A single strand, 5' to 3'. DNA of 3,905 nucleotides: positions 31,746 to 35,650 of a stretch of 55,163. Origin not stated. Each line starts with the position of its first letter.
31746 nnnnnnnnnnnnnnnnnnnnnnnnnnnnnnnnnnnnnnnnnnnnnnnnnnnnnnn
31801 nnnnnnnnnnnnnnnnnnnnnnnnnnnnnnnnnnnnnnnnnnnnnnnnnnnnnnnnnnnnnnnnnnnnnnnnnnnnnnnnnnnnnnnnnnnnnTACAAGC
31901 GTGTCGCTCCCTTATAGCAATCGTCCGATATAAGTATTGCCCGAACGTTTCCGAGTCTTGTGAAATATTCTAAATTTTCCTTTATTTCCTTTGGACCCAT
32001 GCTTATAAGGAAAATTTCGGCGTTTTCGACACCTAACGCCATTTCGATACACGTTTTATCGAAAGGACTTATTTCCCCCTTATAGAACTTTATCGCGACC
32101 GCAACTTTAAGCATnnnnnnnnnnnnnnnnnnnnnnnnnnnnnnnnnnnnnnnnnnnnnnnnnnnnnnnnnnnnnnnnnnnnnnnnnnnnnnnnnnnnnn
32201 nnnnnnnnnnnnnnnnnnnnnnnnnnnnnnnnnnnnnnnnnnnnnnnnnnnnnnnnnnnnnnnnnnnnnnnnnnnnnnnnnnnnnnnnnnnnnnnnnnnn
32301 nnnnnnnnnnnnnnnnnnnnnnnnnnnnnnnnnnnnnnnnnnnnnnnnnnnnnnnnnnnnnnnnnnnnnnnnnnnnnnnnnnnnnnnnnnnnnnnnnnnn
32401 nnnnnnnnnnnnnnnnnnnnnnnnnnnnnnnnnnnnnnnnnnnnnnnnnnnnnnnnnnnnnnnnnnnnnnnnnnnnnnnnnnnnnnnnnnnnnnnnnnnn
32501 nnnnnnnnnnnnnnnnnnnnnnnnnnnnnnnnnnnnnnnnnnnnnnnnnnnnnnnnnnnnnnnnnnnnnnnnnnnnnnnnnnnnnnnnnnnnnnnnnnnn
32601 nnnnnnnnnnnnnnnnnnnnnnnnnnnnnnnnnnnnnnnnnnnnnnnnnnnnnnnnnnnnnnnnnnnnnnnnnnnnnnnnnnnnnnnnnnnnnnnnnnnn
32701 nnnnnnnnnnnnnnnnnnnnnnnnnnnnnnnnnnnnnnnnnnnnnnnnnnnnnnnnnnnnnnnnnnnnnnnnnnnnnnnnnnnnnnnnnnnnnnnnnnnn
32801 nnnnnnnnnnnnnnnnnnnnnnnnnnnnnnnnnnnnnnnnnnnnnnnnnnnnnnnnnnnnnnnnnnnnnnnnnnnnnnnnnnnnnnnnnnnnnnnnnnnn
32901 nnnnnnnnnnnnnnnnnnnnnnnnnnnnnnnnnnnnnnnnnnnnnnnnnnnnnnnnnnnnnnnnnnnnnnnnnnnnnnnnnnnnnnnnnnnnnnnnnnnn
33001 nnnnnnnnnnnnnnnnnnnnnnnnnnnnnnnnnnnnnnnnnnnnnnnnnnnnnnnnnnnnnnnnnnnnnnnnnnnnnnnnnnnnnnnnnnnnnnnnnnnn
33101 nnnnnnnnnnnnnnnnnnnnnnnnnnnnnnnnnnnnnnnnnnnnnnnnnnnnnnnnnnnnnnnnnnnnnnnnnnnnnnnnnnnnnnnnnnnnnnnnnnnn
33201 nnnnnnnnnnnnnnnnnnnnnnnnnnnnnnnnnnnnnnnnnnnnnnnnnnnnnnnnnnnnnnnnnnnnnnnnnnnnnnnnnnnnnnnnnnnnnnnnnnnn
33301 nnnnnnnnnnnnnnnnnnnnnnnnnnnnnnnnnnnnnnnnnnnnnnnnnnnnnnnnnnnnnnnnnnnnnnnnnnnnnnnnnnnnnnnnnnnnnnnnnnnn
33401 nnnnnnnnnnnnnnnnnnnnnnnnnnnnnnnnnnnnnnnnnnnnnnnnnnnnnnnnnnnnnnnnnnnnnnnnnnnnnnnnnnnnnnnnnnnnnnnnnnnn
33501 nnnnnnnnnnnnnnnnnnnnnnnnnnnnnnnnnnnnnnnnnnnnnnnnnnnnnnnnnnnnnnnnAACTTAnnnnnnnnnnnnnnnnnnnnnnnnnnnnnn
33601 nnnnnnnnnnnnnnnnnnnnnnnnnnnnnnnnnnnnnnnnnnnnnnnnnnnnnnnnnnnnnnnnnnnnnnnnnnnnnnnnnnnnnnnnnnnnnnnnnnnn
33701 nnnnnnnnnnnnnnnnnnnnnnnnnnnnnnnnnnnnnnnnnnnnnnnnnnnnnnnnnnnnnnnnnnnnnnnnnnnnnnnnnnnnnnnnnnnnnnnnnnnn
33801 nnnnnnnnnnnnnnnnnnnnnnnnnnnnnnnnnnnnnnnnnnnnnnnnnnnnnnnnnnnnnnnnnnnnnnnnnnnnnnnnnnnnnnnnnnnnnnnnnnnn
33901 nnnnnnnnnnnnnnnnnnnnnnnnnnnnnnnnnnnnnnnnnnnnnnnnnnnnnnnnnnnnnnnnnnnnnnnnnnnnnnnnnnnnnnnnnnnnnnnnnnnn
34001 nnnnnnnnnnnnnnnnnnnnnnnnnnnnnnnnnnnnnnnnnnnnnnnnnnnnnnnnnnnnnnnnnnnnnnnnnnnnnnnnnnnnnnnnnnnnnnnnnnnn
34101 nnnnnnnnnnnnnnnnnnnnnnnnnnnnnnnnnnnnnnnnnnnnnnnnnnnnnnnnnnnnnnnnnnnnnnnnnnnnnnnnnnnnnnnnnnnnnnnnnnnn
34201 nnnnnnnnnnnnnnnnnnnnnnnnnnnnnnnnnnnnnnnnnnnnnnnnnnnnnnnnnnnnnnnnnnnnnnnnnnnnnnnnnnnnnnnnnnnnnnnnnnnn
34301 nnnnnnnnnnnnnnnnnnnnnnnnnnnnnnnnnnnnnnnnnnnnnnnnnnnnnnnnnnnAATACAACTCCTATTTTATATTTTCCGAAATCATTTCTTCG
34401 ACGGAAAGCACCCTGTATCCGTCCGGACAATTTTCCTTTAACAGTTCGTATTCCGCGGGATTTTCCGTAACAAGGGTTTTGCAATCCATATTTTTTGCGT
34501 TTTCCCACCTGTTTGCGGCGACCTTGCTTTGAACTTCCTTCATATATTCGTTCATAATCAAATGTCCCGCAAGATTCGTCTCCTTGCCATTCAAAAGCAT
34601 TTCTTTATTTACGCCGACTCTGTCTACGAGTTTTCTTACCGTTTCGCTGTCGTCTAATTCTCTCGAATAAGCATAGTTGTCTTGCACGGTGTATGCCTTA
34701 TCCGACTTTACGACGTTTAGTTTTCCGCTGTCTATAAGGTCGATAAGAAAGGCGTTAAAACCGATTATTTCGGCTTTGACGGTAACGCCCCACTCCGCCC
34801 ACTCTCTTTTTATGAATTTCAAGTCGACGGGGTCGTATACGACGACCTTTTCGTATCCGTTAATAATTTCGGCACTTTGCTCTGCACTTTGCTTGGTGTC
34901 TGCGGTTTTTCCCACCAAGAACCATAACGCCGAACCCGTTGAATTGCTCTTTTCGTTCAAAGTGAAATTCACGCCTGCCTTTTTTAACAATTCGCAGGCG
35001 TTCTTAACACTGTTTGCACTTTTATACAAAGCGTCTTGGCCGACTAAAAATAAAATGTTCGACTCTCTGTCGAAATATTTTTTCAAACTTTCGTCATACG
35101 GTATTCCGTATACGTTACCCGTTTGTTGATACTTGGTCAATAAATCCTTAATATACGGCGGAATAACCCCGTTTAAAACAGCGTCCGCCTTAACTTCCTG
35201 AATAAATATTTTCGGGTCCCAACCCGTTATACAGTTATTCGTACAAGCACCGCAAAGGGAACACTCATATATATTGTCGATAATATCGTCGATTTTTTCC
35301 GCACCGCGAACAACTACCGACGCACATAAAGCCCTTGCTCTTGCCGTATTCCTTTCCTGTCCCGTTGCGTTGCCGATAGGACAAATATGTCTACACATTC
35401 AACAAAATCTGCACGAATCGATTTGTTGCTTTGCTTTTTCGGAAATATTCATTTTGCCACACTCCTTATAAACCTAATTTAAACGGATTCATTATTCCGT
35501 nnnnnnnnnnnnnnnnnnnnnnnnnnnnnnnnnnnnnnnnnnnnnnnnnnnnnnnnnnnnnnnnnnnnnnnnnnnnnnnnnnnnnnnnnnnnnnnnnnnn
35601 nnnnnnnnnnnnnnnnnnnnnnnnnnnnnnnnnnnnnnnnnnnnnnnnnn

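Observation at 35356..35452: In-frame UGA inside the first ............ motif of the Fe-S subunit: selenocysteine/recoding candidate versus fresh nonsense mutation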

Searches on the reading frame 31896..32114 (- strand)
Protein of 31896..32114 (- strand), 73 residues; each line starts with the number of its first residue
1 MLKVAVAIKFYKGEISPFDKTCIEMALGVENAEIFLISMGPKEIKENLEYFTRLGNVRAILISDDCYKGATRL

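Call 64: list_cluster_members(proteins=[window:31896-32114:-, window:35469-36890:-, window:33571-34359:-])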
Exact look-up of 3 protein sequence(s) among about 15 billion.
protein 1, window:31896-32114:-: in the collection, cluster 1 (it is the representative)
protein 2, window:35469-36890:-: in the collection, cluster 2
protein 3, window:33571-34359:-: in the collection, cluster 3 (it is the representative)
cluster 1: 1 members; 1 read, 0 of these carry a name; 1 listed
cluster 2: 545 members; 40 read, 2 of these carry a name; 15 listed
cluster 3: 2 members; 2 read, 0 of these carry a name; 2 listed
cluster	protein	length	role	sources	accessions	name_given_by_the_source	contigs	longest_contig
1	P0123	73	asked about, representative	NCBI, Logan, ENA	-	-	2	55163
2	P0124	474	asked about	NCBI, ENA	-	-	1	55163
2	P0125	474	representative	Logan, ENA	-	-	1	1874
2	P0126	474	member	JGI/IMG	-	alkyldihydroxyacetonephosphate synthase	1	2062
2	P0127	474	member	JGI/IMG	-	alkyldihydroxyacetonephosphate synthase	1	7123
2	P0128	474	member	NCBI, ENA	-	-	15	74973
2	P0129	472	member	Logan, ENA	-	-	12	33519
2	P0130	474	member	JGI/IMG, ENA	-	-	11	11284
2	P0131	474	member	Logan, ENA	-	-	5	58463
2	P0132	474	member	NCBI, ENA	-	-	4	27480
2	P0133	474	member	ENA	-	-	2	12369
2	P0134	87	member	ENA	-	-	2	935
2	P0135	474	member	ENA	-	-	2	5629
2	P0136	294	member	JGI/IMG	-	-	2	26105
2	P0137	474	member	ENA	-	-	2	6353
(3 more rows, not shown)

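Call 65: find_encoding_contigs(protein=window:31896-32114:-, flank=6000, max_places=6)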
Protein window:31896-32114:- (73 aa): 1 contig read that carries it; 1 place shown.
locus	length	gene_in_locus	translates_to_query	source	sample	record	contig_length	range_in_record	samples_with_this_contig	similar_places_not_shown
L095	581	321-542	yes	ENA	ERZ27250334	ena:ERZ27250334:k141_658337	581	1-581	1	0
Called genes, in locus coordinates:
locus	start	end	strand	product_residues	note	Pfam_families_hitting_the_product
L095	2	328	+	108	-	?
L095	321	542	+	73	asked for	-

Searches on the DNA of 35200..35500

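Call 26: search_rna_families(source=window, start=35200, end=35500, threshold=evalue, max_evalue=10)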
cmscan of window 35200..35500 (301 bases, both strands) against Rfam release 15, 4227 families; matches with E-value up to 10: 4.
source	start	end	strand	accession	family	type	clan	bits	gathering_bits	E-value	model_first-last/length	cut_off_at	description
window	35200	35303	+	RF02053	STnc430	Gene; sRNA;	-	20.8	47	0.42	54-162/162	5'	Enterobacterial sRNA STnc430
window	35396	35432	-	RF00686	mir-338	Gene; miRNA;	-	14.6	57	4.2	1-69/69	no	mir-338 microRNA precursor family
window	35219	35301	-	RF04351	Plastid-psbl-rps4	Cis-reg;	-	12.5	68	7.8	1-53/53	no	Plastid-psbl-rps4 3UTR RNA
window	35439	35499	-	RF01295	SCARNA7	Gene; snRNA; snoRNA; scaRNA;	-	10.7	65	1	1-330/330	no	Small Cajal body-specific RNA 7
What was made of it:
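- On Bacterial selenoprotein gene (Sec-UGA plus SECIS): There is no Rfam SECIS hit even at E <= 10 (call 26).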
